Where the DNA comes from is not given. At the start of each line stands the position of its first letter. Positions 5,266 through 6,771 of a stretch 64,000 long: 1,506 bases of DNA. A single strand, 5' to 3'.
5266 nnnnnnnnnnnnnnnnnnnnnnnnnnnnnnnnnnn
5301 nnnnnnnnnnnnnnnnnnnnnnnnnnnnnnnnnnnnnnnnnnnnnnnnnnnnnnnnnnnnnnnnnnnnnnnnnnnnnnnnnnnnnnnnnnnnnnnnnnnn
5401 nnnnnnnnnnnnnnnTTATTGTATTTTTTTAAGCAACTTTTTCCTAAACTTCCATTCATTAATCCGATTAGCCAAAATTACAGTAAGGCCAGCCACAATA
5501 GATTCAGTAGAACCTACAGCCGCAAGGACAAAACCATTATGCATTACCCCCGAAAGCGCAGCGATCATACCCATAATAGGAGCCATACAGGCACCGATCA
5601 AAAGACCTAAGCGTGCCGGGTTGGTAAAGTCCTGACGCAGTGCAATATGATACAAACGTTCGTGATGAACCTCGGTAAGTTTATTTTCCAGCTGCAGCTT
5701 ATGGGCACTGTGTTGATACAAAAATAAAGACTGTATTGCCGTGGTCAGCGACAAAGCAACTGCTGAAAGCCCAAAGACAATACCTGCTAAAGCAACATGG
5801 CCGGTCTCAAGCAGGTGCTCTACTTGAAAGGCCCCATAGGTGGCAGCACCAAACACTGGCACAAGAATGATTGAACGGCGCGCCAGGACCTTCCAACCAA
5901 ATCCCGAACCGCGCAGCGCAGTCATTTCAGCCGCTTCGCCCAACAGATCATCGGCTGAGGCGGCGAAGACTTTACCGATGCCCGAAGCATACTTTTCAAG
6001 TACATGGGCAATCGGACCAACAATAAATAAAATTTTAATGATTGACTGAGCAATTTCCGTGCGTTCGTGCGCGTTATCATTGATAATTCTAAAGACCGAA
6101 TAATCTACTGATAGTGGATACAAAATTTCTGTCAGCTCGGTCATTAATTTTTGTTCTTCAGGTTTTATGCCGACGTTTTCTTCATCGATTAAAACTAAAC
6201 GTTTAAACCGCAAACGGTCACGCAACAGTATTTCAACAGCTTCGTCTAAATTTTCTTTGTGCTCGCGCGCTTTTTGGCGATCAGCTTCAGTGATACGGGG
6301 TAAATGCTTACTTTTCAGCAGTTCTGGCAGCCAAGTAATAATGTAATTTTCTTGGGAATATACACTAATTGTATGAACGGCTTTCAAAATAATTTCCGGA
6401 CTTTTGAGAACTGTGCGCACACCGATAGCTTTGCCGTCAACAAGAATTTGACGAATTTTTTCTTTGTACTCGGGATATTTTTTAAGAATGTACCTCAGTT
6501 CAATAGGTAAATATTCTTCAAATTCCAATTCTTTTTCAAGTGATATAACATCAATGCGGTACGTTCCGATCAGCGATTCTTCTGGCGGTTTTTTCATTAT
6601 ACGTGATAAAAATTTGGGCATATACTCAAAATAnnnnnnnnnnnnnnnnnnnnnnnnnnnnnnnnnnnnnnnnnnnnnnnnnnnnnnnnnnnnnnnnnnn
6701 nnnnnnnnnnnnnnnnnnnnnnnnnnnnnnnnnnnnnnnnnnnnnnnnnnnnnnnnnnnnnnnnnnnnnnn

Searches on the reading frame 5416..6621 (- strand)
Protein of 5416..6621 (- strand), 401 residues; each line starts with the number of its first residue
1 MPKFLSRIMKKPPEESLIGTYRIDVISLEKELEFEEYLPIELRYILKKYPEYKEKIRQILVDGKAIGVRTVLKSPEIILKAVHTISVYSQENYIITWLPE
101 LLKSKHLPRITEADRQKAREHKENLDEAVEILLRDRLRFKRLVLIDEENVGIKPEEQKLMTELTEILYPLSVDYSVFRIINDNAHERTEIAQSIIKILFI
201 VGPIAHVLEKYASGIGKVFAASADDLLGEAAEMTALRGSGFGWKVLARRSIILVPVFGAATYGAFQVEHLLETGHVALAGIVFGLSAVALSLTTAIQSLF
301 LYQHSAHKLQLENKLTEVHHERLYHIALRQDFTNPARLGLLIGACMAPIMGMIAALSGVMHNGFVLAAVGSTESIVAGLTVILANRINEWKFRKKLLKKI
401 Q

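Call 9: search_protein_families(library=pfam, proteins=[window:5419-6621:-], max_evalue=0.1)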
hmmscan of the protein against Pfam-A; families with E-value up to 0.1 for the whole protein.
seq(401 aa): 0 families

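Call 47: find_homologous_proteins(query=window:5416-6621:-)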
Query window:5416-6621:- (401 aa): 561 proteins with E <= 0.001 among 8000 candidates; the best 120 are listed.
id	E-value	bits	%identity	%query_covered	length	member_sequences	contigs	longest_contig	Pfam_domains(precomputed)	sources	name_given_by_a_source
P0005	9.2e-256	866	100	100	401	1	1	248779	-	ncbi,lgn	-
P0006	1.3e-240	816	94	100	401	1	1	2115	-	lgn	-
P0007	1.8e-211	720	82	100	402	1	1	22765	-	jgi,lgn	jgi:hypothetical protein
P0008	2.7e-211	719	82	100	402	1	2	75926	-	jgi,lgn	jgi:hypothetical protein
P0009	3.1e-197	673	79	96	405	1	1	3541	-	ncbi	-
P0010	1.5e-194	664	79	96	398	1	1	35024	-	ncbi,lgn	-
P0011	7.0e-178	609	69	98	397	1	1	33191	-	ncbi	-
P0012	8.5e-178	609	69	98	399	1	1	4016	-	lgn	-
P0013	2.7e-177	608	70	98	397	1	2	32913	-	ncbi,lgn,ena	-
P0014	6.2e-175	600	70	98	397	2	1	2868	-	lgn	-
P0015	8.7e-174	596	68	99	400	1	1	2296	-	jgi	jgi:hypothetical protein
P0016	8.9e-174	596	66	97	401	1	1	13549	-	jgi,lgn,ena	-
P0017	1.2e-173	596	69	100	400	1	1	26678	-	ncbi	-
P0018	2.4e-173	595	67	97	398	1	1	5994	-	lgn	-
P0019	2.8e-173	594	69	98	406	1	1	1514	-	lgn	-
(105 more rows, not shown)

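Call 48: find_encoding_contigs(protein=P0008, flank=8000, max_places=3)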
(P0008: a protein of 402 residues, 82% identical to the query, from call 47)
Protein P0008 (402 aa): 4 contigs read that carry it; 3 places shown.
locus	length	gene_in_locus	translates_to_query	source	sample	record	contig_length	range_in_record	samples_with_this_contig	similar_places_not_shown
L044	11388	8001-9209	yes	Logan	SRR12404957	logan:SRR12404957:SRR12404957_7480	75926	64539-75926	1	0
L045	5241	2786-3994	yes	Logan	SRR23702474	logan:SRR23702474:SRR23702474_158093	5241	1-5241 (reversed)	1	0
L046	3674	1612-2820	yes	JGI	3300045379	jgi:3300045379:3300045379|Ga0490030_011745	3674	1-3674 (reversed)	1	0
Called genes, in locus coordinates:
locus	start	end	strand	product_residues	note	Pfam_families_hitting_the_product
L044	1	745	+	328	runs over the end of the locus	PF01073:3Beta_HSD, PF01370:Epimerase, PF02719:Polysacc_synt_2, PF04321:RmlD_sub_bind, PF07993:NAD_binding_4, PF13460:NAD_binding_10, PF16363:GDP_Man_Dehyd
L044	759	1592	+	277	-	PF01370:Epimerase, PF04321:RmlD_sub_bind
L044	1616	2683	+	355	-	PF01380:SIS (weak), PF10432:bact-PGI_C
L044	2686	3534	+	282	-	PF00535:Glycos_transf_2, PF13641:Glyco_tranf_2_3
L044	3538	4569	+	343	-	PF00535:Glycos_transf_2, PF10111:Glyco_tranf_2_2, PF13641:Glyco_tranf_2_3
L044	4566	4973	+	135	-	PF24963:DUF7768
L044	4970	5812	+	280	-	PF00535:Glycos_transf_2, PF13641:Glyco_tranf_2_3, PF13632:Glyco_trans_2_3 (weak)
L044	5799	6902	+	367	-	PF00535:Glycos_transf_2 (weak), PF13641:Glyco_tranf_2_3, PF13632:Glyco_trans_2_3 (weak)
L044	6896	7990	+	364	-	PF00483:NTP_transferase, PF12804:NTP_transf_3, PF25084:LbH_EIF2B (faint), PF25087:GMPPB_C (weak), PF00132:Hexapep (faint), PF25087:GMPPB_C (weak)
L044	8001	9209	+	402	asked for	-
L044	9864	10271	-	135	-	-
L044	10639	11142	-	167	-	-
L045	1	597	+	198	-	?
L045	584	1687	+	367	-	PF00535:Glycos_transf_2 (weak), PF13641:Glyco_tranf_2_3, PF13632:Glyco_trans_2_3 (weak)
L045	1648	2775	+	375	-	PF00483:NTP_transferase, PF12804:NTP_transf_3, PF25084:LbH_EIF2B (faint), PF00132:Hexapep (faint), PF25087:GMPPB_C (weak)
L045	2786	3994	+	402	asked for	-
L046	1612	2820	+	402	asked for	-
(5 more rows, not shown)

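Call 49: find_encoding_contigs(protein=P0007, flank=8000, max_places=3)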
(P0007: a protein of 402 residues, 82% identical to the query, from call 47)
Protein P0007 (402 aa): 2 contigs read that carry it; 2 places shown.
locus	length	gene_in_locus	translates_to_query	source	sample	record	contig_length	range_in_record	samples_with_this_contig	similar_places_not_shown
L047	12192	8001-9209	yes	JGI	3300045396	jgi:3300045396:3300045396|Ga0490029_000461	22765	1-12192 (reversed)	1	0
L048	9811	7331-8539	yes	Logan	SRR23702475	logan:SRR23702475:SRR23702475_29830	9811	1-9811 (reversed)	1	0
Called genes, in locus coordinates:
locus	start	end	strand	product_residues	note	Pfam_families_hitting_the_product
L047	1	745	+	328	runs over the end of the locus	PF01073:3Beta_HSD, PF01370:Epimerase, PF02719:Polysacc_synt_2, PF04321:RmlD_sub_bind, PF07993:NAD_binding_4, PF13460:NAD_binding_10, PF16363:GDP_Man_Dehyd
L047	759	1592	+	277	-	PF01370:Epimerase, PF04321:RmlD_sub_bind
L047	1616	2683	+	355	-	PF01380:SIS (weak), PF10432:bact-PGI_C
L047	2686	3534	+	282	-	PF00535:Glycos_transf_2, PF13641:Glyco_tranf_2_3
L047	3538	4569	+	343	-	PF00535:Glycos_transf_2, PF10111:Glyco_tranf_2_2, PF13641:Glyco_tranf_2_3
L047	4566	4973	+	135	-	PF24963:DUF7768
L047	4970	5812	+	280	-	PF00535:Glycos_transf_2, PF13641:Glyco_tranf_2_3, PF13632:Glyco_trans_2_3 (weak)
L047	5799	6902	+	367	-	PF00535:Glycos_transf_2 (weak), PF13641:Glyco_tranf_2_3, PF13632:Glyco_trans_2_3 (weak)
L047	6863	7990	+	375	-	PF00483:NTP_transferase, PF12804:NTP_transf_3, PF25084:LbH_EIF2B (faint), PF00132:Hexapep (faint), PF25087:GMPPB_C (weak)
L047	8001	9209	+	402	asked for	-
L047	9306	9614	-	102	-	-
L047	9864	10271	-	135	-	-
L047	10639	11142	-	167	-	-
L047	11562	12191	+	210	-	?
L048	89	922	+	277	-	PF01370:Epimerase, PF04321:RmlD_sub_bind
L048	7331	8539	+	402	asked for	-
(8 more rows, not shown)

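Call 50: find_encoding_contigs(protein=P0010, flank=8000, max_places=3)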
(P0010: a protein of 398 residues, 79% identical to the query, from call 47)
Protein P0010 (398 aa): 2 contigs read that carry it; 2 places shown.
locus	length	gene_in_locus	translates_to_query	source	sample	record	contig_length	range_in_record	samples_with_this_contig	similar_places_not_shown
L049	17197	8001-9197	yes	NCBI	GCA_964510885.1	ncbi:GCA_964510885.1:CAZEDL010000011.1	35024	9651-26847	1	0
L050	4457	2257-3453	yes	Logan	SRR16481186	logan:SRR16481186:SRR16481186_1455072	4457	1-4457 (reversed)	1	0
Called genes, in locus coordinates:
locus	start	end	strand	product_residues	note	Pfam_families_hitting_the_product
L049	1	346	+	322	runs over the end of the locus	PF01073:3Beta_HSD, PF01370:Epimerase, PF02719:Polysacc_synt_2, PF04321:RmlD_sub_bind, PF07993:NAD_binding_4, PF13460:NAD_binding_10, PF16363:GDP_Man_Dehyd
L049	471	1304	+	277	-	PF04321:RmlD_sub_bind, PF01370:Epimerase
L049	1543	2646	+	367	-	PF01380:SIS (faint), PF10432:bact-PGI_C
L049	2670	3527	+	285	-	PF00535:Glycos_transf_2, PF13641:Glyco_tranf_2_3, PF13712:Glyco_tranf_2_5 (faint)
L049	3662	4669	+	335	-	PF00535:Glycos_transf_2, PF13641:Glyco_tranf_2_3, PF13632:Glyco_trans_2_3 (weak)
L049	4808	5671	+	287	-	PF13641:Glyco_tranf_2_3, PF00535:Glycos_transf_2, PF13632:Glyco_trans_2_3 (weak)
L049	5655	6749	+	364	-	PF00535:Glycos_transf_2, PF13641:Glyco_tranf_2_3, PF13632:Glyco_trans_2_3 (weak)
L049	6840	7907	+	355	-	PF00483:NTP_transferase, PF12804:NTP_transf_3 (weak), PF00132:Hexapep (faint), PF25084:LbH_EIF2B, PF25087:GMPPB_C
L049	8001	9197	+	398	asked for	-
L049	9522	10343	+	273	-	PF00487:FA_desaturase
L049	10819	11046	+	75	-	-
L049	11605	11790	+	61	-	-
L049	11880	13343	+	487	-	PF01743:PolyA_pol, PF12627:PolyA_pol_RNAbd, PF01966:HD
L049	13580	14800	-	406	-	-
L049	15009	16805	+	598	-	PF01807:Zn_ribbon_DnaG, PF08275:DNAG_N, PF01751:Toprim, PF13155:Toprim_2, PF13662:Toprim_4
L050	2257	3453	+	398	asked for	-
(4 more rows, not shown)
